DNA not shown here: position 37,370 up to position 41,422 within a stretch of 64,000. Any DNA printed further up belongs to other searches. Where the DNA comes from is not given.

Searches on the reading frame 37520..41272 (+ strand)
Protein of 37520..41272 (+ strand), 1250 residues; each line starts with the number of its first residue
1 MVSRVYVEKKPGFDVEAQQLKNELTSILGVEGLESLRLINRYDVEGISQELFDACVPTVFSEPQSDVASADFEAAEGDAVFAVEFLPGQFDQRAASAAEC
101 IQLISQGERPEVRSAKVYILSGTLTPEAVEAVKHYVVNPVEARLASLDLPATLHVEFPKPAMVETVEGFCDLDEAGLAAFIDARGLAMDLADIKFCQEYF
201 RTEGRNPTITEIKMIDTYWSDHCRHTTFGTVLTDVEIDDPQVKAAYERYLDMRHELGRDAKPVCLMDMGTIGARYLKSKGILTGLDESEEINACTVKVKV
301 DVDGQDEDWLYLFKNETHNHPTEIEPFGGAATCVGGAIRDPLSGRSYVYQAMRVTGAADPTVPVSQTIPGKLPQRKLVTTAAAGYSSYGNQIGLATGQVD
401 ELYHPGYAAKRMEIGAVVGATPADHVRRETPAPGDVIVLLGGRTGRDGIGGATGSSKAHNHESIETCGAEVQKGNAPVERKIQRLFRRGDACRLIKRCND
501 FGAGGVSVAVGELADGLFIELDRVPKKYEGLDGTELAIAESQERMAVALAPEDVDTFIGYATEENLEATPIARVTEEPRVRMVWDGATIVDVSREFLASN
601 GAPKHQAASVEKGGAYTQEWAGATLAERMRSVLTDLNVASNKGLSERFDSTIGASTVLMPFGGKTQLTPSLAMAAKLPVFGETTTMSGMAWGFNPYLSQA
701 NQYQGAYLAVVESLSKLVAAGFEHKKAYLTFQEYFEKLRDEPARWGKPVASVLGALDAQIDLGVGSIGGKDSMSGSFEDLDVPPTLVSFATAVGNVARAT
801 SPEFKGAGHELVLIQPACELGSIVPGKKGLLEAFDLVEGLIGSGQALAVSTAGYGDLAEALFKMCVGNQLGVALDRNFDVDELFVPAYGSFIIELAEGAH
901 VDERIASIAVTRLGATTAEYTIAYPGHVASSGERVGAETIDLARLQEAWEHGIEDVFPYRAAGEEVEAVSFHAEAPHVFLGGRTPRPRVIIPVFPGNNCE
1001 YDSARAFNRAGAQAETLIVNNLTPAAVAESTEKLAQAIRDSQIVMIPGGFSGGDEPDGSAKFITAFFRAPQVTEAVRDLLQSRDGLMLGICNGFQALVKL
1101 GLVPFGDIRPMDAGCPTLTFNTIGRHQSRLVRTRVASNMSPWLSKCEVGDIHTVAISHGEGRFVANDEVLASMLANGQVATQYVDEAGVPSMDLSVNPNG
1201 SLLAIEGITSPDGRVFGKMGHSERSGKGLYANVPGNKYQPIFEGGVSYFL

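Call 40: search_protein_families(library=pfam, proteins=[window:37520-41272:+], max_evalue=0.001)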
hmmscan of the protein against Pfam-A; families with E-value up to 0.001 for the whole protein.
window:37520-41272:+ (1250 aa): 4 families
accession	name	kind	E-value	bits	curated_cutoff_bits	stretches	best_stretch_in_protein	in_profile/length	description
PF13507.12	GATase_5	-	1.2e-81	274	27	1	986-1249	1-260/260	CobB/CobQ-like glutamine amidotransferase domain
PF02769.27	AIRS_C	-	2.3e-25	90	23.1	1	433-584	2-155/156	AIR synthase related protein, C-terminal domain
PF18072.6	FGAR-AT_linker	-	3.1e-12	47.2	26.6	1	183-225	7-49/50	Formylglycinamide ribonucleotide amidotransferase linker domain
PF00586.29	AIRS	-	0.00029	21.6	24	0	306-342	10-48/112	AIR synthase related protein, N-terminal domain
